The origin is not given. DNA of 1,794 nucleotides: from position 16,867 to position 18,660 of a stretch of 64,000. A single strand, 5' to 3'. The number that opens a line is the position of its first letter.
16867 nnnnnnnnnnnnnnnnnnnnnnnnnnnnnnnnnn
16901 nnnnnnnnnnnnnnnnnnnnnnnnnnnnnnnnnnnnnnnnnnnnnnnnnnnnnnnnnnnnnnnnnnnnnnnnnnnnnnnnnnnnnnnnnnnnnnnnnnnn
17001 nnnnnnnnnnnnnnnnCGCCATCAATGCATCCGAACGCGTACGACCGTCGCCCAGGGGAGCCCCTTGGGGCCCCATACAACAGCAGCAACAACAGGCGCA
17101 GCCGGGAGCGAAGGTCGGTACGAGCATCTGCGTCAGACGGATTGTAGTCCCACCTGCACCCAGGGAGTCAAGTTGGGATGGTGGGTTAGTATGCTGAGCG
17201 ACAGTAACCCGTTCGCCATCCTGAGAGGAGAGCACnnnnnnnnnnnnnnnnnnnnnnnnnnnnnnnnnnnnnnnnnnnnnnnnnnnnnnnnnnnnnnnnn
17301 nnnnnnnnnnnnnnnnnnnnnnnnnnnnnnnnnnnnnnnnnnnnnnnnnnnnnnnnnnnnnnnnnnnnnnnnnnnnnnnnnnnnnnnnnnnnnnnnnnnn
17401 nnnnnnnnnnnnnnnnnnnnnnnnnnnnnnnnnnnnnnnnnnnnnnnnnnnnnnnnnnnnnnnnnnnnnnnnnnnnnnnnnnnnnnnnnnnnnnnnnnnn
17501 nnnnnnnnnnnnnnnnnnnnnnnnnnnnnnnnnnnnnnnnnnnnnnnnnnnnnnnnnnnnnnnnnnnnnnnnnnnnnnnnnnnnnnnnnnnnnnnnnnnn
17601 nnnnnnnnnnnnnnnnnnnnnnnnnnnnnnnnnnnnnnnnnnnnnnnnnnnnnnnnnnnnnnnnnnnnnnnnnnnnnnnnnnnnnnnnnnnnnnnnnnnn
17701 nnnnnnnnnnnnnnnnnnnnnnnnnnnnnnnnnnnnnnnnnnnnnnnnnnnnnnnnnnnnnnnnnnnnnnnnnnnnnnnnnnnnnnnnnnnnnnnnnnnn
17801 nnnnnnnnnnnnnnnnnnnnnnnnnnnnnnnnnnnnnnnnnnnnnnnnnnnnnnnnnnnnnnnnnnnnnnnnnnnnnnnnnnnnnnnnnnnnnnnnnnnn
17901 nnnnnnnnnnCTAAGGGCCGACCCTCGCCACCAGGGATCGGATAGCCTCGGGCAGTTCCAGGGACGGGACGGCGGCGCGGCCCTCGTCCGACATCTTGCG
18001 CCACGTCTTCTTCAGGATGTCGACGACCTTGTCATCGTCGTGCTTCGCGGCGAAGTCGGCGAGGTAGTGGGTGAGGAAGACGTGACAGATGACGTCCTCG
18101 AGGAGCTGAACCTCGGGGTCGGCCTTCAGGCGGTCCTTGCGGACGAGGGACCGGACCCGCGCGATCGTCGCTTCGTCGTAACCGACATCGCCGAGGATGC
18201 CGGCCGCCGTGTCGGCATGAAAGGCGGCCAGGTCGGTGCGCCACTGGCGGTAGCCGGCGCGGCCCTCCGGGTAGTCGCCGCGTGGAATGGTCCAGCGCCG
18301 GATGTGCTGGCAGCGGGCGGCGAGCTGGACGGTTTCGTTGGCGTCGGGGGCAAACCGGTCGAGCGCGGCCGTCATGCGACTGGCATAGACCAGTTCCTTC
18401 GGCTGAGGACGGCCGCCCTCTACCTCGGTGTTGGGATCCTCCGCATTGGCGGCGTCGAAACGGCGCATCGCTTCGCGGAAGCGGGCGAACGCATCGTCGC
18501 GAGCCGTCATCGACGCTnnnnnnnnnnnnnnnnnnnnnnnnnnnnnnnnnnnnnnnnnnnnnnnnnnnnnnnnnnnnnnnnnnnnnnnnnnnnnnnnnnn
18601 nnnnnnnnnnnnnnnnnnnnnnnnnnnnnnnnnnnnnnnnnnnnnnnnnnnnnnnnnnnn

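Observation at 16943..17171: Candidate cysteine leader-peptide transcription attenuator upstream of tauE-cysH-cysG-sir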

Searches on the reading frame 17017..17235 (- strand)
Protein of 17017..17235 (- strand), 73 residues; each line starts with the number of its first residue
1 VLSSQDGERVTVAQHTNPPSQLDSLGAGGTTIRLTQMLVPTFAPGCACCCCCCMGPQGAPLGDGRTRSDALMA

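Call 59: find_homologous_proteins(query=window:17017-17235:-, max_evalue=0.01)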
Query window:17017-17235:-: no candidate shares three 5-residue words with the query. No homologue found.

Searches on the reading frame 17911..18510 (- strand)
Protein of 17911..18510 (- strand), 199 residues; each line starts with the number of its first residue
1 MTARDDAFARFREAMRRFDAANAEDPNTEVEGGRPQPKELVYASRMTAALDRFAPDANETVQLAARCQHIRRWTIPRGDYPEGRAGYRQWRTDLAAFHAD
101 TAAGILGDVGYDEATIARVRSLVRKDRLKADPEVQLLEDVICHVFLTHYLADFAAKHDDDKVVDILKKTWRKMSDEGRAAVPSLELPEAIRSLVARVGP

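Call 6: search_protein_families(library=pfam, proteins=[window:17911-18510:-])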
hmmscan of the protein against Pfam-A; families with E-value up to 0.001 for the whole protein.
window:17911-18510:- (199 aa): 1 family
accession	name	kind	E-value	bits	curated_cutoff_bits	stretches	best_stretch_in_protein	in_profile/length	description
PF13875.12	DUF4202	-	2.6e-76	256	35.1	1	13-194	2-183/183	Domain of unknown function (DUF4202)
